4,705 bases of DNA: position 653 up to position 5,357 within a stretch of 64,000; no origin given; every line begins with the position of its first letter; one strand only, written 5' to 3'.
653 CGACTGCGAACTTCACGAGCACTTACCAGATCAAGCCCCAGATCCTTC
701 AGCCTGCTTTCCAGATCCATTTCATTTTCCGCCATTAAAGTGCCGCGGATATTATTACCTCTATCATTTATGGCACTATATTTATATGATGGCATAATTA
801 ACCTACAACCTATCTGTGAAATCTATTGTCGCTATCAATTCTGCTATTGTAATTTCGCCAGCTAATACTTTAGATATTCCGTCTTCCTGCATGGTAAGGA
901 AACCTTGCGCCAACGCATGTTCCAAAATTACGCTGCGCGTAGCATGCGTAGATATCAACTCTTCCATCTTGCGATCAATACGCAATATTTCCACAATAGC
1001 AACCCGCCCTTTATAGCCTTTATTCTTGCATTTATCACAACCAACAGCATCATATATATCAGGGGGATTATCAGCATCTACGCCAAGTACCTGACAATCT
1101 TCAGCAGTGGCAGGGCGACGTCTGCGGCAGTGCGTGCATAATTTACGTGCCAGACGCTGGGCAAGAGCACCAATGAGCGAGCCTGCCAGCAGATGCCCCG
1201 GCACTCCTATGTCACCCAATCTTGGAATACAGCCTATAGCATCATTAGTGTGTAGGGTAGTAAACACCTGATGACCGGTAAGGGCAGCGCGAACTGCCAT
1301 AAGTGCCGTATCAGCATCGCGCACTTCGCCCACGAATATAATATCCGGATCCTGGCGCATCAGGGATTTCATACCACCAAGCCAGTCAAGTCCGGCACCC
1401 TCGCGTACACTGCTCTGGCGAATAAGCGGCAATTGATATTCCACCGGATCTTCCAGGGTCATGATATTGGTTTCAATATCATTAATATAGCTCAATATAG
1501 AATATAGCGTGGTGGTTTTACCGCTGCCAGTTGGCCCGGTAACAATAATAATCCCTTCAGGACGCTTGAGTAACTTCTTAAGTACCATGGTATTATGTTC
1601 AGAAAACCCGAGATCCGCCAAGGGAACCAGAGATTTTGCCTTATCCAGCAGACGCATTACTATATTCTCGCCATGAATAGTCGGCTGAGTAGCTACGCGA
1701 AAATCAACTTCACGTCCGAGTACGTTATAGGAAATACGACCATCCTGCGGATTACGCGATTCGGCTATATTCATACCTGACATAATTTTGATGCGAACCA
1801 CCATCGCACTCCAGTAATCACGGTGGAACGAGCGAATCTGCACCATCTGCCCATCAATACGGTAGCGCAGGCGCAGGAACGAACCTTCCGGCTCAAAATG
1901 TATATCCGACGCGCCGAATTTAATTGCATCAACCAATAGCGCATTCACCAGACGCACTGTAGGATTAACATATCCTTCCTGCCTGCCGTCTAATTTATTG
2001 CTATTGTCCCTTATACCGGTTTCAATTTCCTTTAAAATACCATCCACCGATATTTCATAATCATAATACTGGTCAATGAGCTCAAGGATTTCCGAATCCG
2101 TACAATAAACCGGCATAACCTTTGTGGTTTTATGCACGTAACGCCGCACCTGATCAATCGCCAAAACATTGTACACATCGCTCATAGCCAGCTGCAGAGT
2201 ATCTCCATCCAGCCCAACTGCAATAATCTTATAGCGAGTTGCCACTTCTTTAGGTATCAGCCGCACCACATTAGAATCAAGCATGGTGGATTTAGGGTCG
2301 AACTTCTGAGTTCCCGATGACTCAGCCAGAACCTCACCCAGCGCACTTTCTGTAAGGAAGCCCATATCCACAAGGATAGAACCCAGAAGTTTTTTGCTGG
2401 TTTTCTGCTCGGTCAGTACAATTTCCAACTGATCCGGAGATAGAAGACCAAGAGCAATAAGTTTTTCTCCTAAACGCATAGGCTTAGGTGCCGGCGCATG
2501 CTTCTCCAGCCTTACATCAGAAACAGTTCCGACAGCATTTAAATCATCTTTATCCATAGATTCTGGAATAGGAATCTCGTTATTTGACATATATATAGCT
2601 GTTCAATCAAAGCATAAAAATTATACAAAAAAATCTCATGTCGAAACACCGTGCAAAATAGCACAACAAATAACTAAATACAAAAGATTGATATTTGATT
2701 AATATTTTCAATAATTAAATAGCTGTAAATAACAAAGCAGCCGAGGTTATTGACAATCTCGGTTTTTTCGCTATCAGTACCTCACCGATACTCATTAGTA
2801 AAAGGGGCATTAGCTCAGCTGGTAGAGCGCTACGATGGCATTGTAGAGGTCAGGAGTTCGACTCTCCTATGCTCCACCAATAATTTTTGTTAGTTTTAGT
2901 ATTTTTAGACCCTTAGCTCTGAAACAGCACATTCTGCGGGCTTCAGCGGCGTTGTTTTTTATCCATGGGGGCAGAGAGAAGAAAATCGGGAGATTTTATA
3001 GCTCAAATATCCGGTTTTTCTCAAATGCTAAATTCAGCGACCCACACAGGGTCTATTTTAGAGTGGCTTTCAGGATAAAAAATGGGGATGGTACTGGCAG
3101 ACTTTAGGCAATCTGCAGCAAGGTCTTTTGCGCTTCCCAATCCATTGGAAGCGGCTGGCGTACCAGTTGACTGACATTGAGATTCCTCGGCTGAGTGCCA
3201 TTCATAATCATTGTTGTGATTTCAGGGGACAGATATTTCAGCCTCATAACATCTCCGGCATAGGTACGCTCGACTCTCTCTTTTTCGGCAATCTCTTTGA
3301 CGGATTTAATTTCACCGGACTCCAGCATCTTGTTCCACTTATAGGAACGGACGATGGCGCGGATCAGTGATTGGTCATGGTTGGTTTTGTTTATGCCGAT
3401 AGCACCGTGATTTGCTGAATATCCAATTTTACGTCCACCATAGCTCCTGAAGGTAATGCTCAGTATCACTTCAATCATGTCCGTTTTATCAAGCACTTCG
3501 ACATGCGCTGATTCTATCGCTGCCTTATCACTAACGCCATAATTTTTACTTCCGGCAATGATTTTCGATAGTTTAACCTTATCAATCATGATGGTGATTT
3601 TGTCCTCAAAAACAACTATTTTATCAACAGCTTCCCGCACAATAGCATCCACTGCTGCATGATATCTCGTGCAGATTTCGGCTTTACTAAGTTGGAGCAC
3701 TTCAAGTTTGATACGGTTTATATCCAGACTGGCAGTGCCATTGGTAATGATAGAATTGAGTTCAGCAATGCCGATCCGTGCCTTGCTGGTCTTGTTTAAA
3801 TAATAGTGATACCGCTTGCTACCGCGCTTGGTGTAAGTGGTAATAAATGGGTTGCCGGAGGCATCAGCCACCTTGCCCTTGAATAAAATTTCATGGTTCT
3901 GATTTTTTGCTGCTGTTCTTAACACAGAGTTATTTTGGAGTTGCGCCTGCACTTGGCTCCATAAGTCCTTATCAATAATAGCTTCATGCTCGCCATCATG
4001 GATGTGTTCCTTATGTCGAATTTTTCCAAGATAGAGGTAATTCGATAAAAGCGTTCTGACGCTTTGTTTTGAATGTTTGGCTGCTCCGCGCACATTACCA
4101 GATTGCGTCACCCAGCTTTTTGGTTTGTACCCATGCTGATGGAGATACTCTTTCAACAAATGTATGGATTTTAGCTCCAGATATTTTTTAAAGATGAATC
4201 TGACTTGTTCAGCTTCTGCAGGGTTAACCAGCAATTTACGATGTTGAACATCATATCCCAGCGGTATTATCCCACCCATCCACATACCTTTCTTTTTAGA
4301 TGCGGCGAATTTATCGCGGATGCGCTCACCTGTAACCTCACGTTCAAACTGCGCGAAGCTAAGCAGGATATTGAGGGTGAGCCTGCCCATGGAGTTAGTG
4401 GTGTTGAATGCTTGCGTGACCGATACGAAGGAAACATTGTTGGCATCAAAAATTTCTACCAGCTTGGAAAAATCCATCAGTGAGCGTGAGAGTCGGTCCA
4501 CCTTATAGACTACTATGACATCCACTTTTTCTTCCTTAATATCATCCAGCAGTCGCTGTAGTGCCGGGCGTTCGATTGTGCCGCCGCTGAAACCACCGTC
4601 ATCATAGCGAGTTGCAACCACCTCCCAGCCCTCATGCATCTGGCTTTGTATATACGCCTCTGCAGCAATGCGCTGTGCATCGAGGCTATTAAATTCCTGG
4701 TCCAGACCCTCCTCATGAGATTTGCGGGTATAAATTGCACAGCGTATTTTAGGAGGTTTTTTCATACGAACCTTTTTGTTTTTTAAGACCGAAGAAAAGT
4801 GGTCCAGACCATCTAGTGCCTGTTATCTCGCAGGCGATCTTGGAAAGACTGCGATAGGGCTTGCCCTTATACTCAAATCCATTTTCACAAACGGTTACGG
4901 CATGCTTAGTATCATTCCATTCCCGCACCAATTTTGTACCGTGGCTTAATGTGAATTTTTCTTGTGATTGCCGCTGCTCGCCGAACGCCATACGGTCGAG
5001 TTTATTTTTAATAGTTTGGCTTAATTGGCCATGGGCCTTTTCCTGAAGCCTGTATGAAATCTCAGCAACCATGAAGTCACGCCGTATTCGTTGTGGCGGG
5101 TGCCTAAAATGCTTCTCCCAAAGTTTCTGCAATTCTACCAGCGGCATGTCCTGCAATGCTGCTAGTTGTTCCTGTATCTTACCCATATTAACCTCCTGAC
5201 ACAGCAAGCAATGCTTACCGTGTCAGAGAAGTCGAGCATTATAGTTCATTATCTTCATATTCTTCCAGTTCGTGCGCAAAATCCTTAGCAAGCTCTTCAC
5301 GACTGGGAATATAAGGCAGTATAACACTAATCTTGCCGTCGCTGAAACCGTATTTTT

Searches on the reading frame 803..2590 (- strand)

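Call 45: search_protein_families(library=pfam, proteins=[window:803-2590:-], max_evalue=0.00001)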
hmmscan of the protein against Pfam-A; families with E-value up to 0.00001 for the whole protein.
window:803-2590:- (595 aa): 2 families
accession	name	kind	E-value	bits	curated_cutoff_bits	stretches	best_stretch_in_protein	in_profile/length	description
PF00437.27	T2SSE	-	8e-120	400.3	24.9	1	209-585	6-368/370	Type II/IV secretion system protein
PF05157.20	MshEN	-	2.3e-16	60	23.1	1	97-179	6-87/90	MshEN domain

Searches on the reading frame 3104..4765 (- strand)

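Call 45: search_protein_families(library=pfam, proteins=[window:3104-4765:-], max_evalue=0.00001)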
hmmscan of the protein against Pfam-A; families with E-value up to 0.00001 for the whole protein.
window:3104-4765:- (553 aa): 2 families
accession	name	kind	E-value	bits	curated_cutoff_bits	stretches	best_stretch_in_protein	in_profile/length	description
PF00239.26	Resolvase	-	8.6e-38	130.1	23.3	1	10-162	2-145/145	Resolvase, N terminal domain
PF07508.19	Recombinase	-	4.2e-13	49.9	21.1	1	182-279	1-102/102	Recombinase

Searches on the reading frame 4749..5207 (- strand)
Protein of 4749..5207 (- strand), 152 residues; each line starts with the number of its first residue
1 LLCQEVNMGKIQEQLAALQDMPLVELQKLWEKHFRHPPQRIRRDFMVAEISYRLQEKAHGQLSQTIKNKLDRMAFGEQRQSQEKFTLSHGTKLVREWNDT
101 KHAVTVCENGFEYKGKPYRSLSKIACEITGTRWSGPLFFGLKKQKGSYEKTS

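Call 68: search_protein_families(library=pfam, proteins=[window:4749-5207:-], max_evalue=0.001)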
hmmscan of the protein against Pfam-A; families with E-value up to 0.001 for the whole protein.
window:4749-5207:- (152 aa): 1 family
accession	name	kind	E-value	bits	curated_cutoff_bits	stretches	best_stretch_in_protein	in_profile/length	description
PF11149.13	DUF2924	-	5.5e-46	156.6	31.2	1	13-142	2-135/135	Protein of unknown function (DUF2924)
